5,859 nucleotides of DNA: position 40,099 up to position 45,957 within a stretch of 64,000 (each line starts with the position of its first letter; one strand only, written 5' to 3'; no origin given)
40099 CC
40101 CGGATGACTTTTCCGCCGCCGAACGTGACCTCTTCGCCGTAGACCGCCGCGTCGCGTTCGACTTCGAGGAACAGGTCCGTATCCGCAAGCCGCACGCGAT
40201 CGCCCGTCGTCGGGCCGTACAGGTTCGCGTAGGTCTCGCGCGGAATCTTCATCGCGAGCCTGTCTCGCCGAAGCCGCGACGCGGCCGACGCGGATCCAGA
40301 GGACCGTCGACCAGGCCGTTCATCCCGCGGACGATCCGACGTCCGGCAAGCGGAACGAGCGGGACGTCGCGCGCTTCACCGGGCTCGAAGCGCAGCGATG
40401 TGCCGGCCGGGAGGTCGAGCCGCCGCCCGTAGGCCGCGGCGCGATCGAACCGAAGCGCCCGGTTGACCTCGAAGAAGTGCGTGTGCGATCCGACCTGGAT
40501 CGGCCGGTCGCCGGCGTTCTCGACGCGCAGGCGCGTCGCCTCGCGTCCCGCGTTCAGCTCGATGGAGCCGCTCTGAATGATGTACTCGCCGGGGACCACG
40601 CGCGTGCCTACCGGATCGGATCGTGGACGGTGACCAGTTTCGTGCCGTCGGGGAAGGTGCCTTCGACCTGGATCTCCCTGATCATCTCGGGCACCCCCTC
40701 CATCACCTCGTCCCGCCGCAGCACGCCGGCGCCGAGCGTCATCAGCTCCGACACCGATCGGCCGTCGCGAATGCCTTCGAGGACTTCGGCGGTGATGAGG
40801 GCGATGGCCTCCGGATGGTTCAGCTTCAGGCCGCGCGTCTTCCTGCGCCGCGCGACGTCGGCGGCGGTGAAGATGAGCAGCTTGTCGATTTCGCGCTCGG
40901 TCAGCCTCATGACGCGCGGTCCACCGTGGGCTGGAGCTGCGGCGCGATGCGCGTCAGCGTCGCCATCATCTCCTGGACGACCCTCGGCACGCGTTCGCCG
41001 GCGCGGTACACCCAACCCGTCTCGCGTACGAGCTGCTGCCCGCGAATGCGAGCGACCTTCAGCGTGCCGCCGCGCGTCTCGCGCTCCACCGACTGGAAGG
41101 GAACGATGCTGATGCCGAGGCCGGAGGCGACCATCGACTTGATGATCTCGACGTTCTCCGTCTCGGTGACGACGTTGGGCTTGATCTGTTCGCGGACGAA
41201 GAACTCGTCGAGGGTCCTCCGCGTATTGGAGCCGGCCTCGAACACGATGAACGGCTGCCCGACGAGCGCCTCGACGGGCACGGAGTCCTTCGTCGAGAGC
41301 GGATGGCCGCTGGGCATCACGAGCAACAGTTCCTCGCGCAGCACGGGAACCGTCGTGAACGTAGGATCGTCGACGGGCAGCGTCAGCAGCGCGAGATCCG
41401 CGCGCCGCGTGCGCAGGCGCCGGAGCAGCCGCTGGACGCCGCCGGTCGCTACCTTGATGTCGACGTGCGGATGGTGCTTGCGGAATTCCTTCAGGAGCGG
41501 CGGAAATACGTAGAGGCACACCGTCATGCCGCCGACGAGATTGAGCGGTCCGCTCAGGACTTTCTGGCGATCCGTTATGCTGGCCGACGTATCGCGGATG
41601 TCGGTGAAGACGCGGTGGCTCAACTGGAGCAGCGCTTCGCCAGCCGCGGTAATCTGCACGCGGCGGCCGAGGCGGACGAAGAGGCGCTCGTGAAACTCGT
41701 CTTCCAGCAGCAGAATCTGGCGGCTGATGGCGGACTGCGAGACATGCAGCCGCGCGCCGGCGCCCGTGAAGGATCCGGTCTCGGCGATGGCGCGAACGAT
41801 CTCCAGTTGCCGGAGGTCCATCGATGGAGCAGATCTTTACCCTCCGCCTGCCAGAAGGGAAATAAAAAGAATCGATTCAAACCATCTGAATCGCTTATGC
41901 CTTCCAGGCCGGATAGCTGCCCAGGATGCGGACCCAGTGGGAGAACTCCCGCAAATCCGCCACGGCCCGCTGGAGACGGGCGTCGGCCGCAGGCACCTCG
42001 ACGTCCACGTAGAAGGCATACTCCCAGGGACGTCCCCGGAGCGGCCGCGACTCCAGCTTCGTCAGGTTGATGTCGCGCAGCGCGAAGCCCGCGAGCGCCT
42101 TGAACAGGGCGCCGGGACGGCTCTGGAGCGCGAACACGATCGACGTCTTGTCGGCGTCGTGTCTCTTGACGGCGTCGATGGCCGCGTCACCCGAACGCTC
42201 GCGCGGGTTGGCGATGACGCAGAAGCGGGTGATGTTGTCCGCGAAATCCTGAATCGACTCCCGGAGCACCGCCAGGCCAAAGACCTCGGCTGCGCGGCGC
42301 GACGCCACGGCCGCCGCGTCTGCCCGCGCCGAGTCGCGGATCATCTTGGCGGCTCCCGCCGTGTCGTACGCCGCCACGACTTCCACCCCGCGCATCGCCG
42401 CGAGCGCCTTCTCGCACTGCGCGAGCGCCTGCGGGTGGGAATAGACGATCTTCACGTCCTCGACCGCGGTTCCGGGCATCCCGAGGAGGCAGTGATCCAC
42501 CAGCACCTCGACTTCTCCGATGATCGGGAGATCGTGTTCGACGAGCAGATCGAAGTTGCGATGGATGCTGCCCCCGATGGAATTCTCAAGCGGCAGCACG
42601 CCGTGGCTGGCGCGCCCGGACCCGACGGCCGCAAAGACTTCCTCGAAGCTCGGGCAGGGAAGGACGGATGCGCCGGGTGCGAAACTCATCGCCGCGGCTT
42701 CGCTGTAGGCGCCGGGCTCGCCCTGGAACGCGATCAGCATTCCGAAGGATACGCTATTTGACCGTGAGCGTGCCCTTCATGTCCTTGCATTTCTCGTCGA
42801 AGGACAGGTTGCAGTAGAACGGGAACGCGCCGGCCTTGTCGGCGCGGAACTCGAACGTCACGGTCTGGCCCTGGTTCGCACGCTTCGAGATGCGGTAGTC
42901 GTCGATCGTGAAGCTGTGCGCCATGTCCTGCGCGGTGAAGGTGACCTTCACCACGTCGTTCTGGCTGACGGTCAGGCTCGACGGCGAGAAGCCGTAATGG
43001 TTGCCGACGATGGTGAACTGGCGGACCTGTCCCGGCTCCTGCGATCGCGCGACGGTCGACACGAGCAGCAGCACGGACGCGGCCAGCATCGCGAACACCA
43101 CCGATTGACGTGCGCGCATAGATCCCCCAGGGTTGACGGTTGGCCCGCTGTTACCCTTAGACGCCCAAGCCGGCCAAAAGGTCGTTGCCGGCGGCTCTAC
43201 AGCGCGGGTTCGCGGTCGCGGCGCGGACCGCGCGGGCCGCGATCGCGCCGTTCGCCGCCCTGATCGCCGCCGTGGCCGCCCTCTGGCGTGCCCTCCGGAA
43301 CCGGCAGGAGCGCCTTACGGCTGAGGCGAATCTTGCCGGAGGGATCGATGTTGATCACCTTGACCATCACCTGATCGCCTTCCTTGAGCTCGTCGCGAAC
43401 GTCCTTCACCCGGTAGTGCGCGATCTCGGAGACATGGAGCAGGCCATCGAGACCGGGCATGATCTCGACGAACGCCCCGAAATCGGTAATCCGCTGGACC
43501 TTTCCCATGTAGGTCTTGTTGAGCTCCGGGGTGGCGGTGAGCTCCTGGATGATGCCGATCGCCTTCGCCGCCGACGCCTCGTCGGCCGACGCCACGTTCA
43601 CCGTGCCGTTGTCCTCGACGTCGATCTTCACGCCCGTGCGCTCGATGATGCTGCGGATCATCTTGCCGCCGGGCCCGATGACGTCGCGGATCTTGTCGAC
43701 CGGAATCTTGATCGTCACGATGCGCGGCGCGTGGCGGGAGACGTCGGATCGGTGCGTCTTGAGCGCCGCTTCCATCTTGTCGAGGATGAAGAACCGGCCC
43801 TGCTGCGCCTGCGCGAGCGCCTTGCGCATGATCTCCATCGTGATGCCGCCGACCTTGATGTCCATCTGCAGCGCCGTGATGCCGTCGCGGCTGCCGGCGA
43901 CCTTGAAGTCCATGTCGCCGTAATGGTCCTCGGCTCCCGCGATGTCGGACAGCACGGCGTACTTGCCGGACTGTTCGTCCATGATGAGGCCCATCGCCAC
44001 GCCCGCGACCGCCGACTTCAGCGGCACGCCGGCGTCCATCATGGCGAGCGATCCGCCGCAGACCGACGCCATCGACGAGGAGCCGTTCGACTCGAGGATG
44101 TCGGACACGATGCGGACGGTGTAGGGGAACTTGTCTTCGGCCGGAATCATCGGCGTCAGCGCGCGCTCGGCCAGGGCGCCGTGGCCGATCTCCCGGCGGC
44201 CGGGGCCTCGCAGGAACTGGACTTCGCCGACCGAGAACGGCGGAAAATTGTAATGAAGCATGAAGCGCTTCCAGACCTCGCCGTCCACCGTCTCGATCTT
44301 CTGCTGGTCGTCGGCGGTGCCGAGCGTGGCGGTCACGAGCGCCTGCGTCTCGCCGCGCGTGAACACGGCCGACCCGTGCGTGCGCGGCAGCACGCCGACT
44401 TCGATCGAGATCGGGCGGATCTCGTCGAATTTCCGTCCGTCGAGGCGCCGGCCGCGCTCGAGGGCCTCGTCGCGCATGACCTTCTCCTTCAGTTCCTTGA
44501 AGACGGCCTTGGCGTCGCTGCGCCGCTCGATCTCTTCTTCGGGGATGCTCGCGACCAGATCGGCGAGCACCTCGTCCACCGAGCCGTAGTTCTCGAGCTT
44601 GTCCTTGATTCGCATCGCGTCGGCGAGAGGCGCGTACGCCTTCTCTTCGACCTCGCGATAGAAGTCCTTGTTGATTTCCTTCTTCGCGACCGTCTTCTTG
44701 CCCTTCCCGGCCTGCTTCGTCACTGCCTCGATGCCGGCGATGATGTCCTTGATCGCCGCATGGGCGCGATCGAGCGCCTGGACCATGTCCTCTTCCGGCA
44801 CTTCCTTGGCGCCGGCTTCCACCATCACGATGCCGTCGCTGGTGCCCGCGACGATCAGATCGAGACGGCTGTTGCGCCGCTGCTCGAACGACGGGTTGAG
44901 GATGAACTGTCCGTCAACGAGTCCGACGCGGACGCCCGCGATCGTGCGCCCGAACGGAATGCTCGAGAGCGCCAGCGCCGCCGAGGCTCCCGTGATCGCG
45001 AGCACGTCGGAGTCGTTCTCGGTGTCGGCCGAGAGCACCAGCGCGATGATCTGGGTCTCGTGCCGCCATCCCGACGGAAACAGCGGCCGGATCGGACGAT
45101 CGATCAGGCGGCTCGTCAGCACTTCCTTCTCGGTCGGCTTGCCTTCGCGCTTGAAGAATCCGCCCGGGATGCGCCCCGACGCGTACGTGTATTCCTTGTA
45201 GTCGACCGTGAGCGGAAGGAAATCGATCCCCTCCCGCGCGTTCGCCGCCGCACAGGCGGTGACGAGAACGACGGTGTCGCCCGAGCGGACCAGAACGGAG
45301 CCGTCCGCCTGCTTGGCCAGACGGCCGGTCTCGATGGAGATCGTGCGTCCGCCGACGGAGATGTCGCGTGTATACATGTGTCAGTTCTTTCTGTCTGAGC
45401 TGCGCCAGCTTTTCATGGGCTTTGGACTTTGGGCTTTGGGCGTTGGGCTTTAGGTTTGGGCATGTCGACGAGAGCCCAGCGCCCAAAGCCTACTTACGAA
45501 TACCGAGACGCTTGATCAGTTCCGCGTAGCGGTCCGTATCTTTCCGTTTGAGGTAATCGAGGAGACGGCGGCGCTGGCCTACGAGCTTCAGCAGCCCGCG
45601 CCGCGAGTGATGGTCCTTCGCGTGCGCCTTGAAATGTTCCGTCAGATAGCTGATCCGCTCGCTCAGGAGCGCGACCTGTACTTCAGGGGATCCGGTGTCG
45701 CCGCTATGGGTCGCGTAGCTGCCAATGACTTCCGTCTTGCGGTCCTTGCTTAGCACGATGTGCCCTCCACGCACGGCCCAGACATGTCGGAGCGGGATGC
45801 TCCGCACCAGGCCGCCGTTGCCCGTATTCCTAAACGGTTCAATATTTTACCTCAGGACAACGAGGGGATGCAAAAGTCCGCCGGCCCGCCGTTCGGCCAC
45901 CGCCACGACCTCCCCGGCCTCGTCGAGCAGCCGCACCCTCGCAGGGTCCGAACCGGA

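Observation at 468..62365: Dispersed family of heptanucleotide tandem-repeat hairpin elements at gene boundaries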

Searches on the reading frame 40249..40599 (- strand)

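Call 59: search_protein_families(library=pfam, proteins=[window:40249-40599:-], max_evalue=0.01)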
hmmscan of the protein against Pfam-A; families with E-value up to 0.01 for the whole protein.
window:40249-40599:- (116 aa): 1 family
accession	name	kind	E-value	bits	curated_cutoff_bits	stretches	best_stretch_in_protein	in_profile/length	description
PF00699.25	Urease_beta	-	5.7e-44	148.6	25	1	3-99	1-97/98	Urease beta subunit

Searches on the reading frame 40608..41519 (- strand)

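Call 59: search_protein_families(library=pfam, proteins=[window:40608-41519:-], max_evalue=0.01)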
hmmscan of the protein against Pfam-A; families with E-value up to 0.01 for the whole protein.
window:40608-41519:- (303 aa): 1 family
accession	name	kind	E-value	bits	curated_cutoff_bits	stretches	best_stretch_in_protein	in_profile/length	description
PF00547.23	Urease_gamma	-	2.1e-45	153.6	23.9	1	204-302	1-99/99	Urease, gamma subunit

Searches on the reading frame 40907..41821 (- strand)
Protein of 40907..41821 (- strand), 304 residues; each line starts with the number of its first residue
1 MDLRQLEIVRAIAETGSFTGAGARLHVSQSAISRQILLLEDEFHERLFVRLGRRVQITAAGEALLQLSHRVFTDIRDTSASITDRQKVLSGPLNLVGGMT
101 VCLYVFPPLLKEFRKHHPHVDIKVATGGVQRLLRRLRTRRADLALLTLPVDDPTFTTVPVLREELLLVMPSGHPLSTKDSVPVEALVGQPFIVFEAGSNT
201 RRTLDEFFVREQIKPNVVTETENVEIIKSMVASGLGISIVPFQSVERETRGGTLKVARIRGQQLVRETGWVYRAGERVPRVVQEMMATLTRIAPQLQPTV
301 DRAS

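Call 59: search_protein_families(library=pfam, proteins=[window:40907-41821:-], max_evalue=0.01)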
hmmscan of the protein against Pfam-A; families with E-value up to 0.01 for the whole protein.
window:40907-41821:- (304 aa): 3 families
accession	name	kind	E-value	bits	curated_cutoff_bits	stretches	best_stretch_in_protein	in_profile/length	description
PF03466.25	LysR_substrate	-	2.1e-52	178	28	1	89-290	4-205/209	LysR substrate binding domain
PF00126.33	HTH_1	-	1e-20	73.9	26.6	1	3-62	1-60/60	Bacterial regulatory helix-turn-helix protein, lysR family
PF12727.12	PBP_like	-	0.0033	17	27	0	149-232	55-137/193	PBP superfamily domain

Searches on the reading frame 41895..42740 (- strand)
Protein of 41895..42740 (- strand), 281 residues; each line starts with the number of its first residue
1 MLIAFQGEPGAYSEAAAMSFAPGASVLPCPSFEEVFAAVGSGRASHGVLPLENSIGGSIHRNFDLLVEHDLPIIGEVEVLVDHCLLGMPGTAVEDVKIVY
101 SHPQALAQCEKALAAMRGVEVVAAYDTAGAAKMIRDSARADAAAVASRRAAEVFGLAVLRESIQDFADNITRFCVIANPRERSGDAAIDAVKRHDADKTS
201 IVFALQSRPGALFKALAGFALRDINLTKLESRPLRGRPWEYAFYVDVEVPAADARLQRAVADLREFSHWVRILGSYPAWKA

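Call 59: search_protein_families(library=pfam, proteins=[window:41895-42740:-], max_evalue=0.01)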
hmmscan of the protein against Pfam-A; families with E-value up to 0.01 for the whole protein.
window:41895-42740:- (281 aa): 2 families
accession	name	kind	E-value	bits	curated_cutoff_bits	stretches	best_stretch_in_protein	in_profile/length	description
PF00800.23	PDT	-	4.5e-62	209.5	25.2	1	3-179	1-179/181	Prephenate dehydratase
PF01842.31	ACT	-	3.5e-07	30.3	27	1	200-264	2-65/66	ACT domain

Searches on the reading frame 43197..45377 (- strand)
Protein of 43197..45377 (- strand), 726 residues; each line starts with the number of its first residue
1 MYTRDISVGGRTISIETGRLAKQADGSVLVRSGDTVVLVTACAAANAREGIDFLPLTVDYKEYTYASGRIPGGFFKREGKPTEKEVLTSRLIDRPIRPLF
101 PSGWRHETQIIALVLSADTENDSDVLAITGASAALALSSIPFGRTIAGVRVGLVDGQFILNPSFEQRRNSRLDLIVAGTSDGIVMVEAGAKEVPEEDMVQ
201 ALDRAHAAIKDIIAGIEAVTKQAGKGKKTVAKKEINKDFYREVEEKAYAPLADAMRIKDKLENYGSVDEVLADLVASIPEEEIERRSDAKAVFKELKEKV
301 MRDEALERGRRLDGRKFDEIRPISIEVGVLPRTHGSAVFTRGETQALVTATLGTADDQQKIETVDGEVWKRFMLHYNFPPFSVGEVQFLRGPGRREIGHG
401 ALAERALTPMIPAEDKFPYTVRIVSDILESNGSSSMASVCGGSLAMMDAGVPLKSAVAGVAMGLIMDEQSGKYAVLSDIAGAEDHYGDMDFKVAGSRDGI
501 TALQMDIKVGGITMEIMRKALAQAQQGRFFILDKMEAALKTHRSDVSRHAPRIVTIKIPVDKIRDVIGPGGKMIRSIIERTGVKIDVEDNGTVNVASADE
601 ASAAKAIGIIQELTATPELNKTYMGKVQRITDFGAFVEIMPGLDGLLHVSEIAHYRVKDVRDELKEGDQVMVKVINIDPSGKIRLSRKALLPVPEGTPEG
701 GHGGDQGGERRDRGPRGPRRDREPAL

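Call 15: search_protein_families(library=pfam, proteins=[window:43197-45377:-], max_evalue=0.01)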
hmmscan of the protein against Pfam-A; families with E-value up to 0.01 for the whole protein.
window:43197-45377:- (726 aa): 6 families
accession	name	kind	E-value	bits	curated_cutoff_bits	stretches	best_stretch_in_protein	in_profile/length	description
PF01138.27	RNase_PH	-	3.4e-64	215.5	25.5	2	10-141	2-130/130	3' exoribonuclease family, domain 1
PF03725.20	RNase_PH_C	-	1.4e-24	86.2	20.8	2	146-207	3-66/67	3' exoribonuclease family, domain 2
PF00575.29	S1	-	9.9e-18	64.7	22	1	617-688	2-74/74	S1 RNA binding domain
PF03726.19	PNPase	-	1.3e-11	45.2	24.6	1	241-316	4-81/81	Polyribonucleotide nucleotidyltransferase, RNA binding domain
PF00013.35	KH_1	-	2.1e-11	43.9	21.5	1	554-612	2-66/66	KH domain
PF19130.5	DUF5813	-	0.0064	16.8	25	0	27-72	86-131/144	Family of unknown function (DUF5813)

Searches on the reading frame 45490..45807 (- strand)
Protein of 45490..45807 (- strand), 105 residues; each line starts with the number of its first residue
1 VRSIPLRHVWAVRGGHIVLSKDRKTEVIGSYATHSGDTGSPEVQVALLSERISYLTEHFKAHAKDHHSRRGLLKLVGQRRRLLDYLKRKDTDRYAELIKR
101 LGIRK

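Call 15: search_protein_families(library=pfam, proteins=[window:45490-45807:-], max_evalue=0.01)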
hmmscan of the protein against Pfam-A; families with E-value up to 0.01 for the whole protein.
window:45490-45807:- (105 aa): 1 family
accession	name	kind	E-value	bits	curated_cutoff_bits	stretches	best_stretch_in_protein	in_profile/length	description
PF00312.27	Ribosomal_S15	-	2.1e-37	127.6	31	1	24-104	1-81/81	Ribosomal protein S15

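Call 30: find_encoding_contigs(protein=window:45490-45756:-, flank=10000, max_places=10)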
Protein window:45490-45756:- (88 aa): 2 contigs read that carry it; 2 places shown.
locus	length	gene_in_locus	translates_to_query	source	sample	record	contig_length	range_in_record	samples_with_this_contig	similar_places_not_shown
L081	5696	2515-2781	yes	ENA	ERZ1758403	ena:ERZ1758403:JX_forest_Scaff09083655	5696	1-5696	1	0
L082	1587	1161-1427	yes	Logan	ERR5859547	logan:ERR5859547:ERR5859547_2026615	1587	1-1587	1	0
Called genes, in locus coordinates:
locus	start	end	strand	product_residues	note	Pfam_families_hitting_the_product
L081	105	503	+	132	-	PF02033:RBFA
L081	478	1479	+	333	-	PF01368:DHH, PF02272:DHHA1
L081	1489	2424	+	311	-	PF01509:TruB_N, PF16198:TruB_C_2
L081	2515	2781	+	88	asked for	PF00312:Ribosomal_S15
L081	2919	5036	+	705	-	PF01138:RNase_PH, PF03725:RNase_PH_C, PF03726:PNPase, PF01138:RNase_PH, PF00013:KH_1, PF00575:S1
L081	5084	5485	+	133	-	PF13473:Cupredoxin_1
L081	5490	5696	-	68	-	?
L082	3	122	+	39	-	?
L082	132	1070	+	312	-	PF01509:TruB_N, PF16198:TruB_C_2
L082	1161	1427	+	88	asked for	PF00312:Ribosomal_S15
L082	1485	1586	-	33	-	?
